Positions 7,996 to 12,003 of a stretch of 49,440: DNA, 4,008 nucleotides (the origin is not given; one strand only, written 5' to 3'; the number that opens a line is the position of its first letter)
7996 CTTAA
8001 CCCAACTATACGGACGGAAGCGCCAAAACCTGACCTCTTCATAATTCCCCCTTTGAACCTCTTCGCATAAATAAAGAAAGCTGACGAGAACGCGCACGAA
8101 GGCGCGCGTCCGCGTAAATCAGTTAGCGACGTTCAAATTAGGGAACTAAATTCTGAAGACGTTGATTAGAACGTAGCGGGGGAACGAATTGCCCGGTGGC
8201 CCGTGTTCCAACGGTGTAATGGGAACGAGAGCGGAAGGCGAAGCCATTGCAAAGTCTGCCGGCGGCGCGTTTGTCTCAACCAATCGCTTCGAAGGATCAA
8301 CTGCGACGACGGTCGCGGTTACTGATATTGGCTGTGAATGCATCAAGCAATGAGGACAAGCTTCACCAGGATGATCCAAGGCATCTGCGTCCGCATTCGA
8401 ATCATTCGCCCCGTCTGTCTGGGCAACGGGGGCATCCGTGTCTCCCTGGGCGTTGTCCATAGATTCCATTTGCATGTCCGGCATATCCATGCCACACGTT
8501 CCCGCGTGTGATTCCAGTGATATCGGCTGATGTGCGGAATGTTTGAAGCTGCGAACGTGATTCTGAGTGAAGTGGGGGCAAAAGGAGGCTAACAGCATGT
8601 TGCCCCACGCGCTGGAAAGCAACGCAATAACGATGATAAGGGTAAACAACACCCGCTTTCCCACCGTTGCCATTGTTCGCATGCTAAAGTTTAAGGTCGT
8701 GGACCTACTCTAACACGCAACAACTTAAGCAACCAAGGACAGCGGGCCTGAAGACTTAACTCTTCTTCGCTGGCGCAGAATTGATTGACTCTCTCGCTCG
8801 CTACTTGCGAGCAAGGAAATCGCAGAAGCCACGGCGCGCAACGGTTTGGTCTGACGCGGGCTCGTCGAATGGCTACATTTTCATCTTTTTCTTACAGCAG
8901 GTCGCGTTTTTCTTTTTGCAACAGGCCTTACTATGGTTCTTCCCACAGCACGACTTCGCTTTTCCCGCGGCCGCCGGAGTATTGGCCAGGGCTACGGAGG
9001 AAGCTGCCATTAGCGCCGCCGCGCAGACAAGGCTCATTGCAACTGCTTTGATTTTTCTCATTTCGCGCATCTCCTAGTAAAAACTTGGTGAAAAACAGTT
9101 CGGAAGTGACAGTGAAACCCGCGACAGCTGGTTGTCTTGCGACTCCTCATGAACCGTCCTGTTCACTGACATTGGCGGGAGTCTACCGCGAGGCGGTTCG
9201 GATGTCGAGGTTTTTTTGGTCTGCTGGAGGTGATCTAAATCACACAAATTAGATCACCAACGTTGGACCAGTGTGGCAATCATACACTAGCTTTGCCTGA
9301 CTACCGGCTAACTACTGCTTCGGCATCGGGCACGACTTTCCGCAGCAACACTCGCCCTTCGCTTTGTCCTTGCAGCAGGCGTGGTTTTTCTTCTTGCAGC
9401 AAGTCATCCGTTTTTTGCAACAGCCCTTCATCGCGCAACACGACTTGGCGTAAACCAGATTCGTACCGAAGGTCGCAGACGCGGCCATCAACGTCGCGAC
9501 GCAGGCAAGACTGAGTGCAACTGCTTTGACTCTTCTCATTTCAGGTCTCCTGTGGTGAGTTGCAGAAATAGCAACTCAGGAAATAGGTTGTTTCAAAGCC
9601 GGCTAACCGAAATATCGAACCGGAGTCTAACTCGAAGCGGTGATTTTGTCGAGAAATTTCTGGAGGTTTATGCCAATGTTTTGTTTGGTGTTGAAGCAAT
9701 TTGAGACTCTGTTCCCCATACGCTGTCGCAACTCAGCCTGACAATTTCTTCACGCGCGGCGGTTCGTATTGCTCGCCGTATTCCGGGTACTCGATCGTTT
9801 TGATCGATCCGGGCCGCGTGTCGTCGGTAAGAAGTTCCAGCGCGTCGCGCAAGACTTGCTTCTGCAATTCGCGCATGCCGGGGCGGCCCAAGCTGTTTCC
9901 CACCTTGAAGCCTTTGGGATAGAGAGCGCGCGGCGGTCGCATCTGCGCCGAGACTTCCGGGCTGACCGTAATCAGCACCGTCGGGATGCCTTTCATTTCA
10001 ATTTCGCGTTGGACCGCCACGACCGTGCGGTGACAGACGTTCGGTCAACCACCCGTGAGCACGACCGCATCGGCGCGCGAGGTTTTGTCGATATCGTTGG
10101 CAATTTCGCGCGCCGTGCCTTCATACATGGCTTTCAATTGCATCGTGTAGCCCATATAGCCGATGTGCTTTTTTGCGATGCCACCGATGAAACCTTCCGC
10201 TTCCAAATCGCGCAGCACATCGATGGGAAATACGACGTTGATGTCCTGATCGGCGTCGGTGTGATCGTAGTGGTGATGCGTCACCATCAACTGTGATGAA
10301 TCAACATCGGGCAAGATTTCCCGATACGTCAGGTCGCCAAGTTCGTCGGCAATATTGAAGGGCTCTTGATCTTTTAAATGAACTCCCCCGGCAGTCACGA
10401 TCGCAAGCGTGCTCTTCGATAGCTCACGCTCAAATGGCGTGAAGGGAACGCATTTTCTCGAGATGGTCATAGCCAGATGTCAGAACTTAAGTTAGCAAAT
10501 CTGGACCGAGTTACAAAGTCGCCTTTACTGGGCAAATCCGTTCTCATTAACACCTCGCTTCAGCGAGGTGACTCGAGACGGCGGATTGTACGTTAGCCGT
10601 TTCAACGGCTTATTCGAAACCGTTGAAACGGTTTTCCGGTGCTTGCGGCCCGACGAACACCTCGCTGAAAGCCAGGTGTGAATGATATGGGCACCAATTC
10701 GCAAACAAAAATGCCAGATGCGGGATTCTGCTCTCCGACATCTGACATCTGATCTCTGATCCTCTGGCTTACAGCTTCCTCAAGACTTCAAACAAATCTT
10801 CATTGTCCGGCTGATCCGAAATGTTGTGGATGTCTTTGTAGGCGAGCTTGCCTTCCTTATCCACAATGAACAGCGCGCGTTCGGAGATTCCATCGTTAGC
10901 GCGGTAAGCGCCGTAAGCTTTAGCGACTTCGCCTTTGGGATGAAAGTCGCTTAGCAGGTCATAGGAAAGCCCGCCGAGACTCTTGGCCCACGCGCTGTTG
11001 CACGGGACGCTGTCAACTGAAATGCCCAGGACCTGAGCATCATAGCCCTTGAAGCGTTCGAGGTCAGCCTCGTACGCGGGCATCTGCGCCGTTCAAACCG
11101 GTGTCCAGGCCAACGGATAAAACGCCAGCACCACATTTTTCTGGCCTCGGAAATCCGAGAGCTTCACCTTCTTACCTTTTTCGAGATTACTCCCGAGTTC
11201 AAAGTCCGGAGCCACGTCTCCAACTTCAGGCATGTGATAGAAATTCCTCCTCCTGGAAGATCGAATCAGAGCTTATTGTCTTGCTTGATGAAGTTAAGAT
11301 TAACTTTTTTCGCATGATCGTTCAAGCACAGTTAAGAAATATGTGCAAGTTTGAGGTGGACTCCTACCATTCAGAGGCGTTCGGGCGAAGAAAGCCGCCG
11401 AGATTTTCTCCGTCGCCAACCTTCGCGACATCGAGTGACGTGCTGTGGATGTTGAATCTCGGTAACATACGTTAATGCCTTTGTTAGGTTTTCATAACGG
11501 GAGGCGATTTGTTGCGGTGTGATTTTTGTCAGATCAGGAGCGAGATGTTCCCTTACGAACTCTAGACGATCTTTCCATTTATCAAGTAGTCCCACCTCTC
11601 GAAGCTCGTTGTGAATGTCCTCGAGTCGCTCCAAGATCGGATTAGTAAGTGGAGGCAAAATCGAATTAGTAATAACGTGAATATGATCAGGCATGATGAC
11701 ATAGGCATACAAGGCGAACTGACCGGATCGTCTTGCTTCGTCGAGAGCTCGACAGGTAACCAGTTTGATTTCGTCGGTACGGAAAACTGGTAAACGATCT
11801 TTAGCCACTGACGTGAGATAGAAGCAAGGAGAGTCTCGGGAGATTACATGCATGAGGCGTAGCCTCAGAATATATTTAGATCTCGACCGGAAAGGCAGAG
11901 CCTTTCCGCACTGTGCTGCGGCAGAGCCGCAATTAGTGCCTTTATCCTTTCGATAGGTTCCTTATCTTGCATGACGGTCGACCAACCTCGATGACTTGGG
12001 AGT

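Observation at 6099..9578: Candidate undescribed envelope soft-metal module: Met-rich barrel, Cys/His/Met anchor protein and two exported metallothionein-like peptides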

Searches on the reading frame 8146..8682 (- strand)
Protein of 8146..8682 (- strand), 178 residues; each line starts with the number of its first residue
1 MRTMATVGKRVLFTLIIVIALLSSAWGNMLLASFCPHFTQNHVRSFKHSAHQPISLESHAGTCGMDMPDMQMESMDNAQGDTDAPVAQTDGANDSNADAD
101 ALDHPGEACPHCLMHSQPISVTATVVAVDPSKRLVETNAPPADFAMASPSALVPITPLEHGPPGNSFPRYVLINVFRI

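Call 3: search_protein_families(library=pfam, proteins=[window:8146-8682:-], max_evalue=1)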
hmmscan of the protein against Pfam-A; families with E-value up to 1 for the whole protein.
window:8146-8682:- (178 aa): 1 family
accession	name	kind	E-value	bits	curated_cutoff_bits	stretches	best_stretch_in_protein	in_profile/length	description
PF17191.10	RecG_wedge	-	0.096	12.7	23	1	7-74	62-129/162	RecG wedge domain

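Call 4: search_protein_families(library=ncbifam, proteins=[window:8146-8682:-], max_evalue=1)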
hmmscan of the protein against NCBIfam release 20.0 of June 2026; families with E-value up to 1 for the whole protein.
window:8146-8682:- (178 aa): 0 families

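Call 55: find_homologous_proteins(query=A3, max_evalue=0.001)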
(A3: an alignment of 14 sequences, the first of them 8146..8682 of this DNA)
Query A3 (14 sequences) (178 aa, profile of the alignment): 107 proteins with E <= 0.001 among 3891 candidates.
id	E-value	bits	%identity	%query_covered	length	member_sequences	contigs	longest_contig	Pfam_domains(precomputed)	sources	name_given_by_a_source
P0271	2.5e-59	218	54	96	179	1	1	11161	-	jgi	jgi:hypothetical protein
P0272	7.5e-59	216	47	95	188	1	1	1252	-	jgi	-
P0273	7.6e-59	216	50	96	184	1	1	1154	-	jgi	jgi:hypothetical protein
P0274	1.6e-58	215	47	95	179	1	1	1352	-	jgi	jgi:uncharacterized protein involved in copper resistance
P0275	3.5e-58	214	45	96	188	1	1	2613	-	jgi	jgi:hypothetical protein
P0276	8.7e-58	213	47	97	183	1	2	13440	-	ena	-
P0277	3.1e-57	211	46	86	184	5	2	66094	-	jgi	jgi:hypothetical protein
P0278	1.6e-56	209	47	96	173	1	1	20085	-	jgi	jgi:hypothetical protein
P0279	2.2e-56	208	46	96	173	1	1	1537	-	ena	-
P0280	2.4e-56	208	49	96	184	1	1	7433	-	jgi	jgi:hypothetical protein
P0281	3.8e-56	208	48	96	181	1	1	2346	-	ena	-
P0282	4.4e-56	207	51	97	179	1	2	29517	-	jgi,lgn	jgi:hypothetical protein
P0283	1.6e-55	206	49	96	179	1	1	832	-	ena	-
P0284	3.6e-54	201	50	97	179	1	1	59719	-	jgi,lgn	jgi:hypothetical protein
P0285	3.9e-54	201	91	100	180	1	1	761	-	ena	-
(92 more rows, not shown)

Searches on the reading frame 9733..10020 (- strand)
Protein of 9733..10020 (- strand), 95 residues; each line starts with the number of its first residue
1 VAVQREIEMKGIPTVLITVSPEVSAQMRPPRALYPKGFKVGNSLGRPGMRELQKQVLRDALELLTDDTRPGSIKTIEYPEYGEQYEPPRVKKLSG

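Call 3: search_protein_families(library=pfam, proteins=[window:9733-10020:-], max_evalue=1)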
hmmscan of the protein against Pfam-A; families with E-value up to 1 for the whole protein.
window:9733-10020:- (95 aa): 0 families

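Call 4: search_protein_families(library=ncbifam, proteins=[window:9733-10020:-], max_evalue=1)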
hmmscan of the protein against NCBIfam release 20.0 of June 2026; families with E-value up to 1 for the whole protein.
window:9733-10020:- (95 aa): 1 family
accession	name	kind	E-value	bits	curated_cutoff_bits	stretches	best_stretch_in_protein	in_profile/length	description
TIGR04483.1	D_pro_red_PrdB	equivalog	2e-09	37.2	300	1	3-81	158-234/238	D-proline reductase (dithiol) protein PrdB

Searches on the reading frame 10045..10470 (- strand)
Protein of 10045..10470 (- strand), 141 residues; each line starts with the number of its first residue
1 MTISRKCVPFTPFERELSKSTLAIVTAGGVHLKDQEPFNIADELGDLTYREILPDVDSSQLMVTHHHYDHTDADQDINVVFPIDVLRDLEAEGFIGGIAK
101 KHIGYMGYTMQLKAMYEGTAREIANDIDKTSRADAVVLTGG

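Call 3: search_protein_families(library=pfam, proteins=[window:10045-10470:-], max_evalue=1)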
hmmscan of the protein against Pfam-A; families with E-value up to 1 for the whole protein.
window:10045-10470:- (141 aa): 1 family
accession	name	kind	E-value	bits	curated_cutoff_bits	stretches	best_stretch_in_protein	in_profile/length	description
PF07355.17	GRDB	-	9.6e-15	55.2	22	1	7-139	213-345/347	Glycine/sarcosine/betaine reductase selenoprotein B (GRDB)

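Call 4: search_protein_families(library=ncbifam, proteins=[window:10045-10470:-], max_evalue=1)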
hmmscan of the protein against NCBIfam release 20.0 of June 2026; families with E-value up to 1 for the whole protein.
window:10045-10470:- (141 aa): 6 families
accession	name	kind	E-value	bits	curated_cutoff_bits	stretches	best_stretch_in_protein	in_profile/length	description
TIGR04483.1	D_pro_red_PrdB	equivalog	2.1e-36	125.5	300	1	10-141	20-147/238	D-proline reductase (dithiol) protein PrdB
TIGR01918.1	various_sel_PB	subfamily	6.2e-14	51.8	65.45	1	15-139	219-343/431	glycine/betaine/sarcosine/D-proline family reductase selenoprotein B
NF040795.1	betaine_GrdH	exception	1.5e-11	43.9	775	1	7-139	212-344/435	betaine reductase selenoprotein B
TIGR01917.1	gly_red_sel_B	equivalog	2.7e-11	43.1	602.2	1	14-139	218-343/431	glycine reductase complex selenoprotein B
NF040794.1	sarcosine_GrdF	exception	1.9e-10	40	800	1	14-139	222-347/435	sarcosine reductase complex component B subunit beta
TIGR03413.1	GSH_gloB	equivalog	0.0023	17.4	200.8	1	58-86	44-72/248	hydroxyacylglutathione hydrolase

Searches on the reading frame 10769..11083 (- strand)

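Call 15: search_protein_families(library=pfam, proteins=[window:10769-11083:-], max_evalue=0.001)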
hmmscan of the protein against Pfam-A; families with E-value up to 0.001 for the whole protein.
window:10769-11083:- (104 aa): 2 families
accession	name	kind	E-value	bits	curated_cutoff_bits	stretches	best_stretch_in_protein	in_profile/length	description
PF00578.27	AhpC-TSA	-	1.6e-17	64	26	1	1-82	45-123/124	AhpC/TSA family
PF08534.16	Redoxin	-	2.9e-09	37.3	26.6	1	2-100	49-147/148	Redoxin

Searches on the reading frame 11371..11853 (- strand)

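Call 15: search_protein_families(library=pfam, proteins=[window:11371-11853:-], max_evalue=0.001)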
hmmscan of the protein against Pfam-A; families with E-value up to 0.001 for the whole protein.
window:11371-11853:- (160 aa): 1 family
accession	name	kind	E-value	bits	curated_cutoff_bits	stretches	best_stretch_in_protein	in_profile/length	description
PF01797.21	Y1_Tnp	-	0.00042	20.9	23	1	15-63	11-58/121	Transposase IS200 like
